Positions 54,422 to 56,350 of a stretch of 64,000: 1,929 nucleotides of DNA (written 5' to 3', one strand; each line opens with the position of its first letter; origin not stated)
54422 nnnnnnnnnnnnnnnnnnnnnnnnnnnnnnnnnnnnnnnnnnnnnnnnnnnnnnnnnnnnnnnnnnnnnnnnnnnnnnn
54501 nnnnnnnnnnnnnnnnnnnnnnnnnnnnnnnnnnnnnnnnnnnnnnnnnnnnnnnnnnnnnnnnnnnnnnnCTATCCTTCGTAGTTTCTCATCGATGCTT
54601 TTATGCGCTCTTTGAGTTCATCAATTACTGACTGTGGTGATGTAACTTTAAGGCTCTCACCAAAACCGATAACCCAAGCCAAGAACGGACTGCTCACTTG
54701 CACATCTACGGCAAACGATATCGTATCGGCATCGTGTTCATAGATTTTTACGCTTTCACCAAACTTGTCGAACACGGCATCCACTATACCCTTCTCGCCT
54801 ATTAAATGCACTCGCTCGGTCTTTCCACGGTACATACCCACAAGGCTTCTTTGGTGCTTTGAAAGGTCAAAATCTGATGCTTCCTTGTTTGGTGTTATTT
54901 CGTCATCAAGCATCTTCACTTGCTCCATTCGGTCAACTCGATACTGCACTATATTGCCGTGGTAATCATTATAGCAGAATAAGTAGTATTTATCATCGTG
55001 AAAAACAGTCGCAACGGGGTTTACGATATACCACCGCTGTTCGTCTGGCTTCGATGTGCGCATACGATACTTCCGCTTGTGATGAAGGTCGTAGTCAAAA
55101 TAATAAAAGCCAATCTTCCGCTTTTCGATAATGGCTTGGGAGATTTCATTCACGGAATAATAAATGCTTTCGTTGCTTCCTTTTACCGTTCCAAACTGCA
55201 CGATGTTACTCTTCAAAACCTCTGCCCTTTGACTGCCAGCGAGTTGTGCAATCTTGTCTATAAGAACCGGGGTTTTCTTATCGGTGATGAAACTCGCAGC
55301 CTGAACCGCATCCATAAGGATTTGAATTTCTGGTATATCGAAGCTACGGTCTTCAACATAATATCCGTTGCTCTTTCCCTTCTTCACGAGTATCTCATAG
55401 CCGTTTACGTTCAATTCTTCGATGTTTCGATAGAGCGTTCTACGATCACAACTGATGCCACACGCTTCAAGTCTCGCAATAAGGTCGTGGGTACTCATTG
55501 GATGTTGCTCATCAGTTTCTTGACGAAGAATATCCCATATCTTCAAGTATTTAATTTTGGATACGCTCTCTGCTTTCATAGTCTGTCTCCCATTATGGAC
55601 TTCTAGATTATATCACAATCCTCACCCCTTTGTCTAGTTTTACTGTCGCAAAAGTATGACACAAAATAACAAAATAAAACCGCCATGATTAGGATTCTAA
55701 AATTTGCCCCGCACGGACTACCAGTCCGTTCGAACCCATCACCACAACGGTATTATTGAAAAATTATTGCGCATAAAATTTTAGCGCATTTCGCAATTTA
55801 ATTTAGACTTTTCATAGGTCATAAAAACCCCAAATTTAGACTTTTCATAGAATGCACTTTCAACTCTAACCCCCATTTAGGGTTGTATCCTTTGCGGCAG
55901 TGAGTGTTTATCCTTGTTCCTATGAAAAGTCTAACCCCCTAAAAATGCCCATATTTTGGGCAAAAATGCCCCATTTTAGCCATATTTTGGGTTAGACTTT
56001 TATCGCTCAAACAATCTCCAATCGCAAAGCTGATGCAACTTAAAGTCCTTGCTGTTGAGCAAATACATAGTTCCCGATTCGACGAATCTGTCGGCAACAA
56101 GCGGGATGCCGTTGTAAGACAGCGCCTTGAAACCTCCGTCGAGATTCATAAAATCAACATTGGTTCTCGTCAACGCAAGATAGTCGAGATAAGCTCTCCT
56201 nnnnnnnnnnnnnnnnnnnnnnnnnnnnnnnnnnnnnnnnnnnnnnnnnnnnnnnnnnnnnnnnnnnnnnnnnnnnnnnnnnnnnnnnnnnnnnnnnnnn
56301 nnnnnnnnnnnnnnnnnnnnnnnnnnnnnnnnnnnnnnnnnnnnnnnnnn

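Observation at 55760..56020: Repeat-rich junction where a capsid gene of a second phage ends abruptly: a possible element-in-prophage insertion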

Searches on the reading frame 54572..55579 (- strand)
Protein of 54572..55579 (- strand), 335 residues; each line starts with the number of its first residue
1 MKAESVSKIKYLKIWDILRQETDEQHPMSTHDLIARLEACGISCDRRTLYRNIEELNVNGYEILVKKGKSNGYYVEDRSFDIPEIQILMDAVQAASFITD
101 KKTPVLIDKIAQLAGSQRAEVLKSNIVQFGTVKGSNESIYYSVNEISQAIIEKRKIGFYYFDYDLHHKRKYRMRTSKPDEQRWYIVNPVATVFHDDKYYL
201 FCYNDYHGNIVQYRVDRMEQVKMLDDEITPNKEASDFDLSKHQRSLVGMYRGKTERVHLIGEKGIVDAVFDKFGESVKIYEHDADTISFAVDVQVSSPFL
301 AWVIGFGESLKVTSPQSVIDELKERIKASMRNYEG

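Call 6: search_protein_families(library=pfam, proteins=[window:54572-55579:-], max_evalue=0.01)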
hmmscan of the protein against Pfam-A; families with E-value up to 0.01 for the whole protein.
window:54572-55579:- (335 aa): 3 families
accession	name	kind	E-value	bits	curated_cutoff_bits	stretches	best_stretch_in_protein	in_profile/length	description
PF13280.12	WYL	-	2.7e-11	43.8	21.8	1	144-223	4-70/70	WYL domain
PF25583.1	WCX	-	1.7e-05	25.5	23.9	1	272-328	20-74/76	WCX domain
PF08279.18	HTH_11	-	0.0016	18.8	25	1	43-73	26-54/55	HTH domain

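Call 7: search_protein_families(library=phrogs, proteins=[window:54572-55579:-], max_evalue=0.001)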
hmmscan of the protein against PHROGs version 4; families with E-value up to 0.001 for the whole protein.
window:54572-55579:- (335 aa): 2 families
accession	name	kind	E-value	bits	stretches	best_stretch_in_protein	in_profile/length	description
phrog_13105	-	unknown function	6.4e-07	30.2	1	28-227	20-218/239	-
phrog_2113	-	unknown function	0.00054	20.8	1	15-75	15-71/113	-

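Call 67: search_protein_families(library=padloc, proteins=[window:54572-55579:-], max_evalue=0.00001)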
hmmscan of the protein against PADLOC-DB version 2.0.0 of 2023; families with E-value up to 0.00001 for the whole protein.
window:54572-55579:- (335 aa): 3 families
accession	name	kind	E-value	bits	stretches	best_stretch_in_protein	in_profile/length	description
PDLC01652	WYL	-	1.3e-25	88.7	1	137-328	14-160/162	"CAS-I,CAS-II,CAS-III,CAS-IV,CAS-V,CAS-VI; associated_signaling"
PDLC01457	WYL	-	1.9e-17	61.6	1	25-317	16-228/229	"CAS-I,CAS-II,CAS-III,CAS-IV,CAS-V,CAS-VI; associated_signaling"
PDLC01766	Cas3c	-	1.8e-07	27.8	1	41-333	30-316/1009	-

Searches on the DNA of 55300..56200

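Call 65: search_rna_families(source=window, start=55300, end=56200, threshold=evalue, max_evalue=1)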
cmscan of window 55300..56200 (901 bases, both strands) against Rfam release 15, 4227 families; matches with E-value up to 1: 0.
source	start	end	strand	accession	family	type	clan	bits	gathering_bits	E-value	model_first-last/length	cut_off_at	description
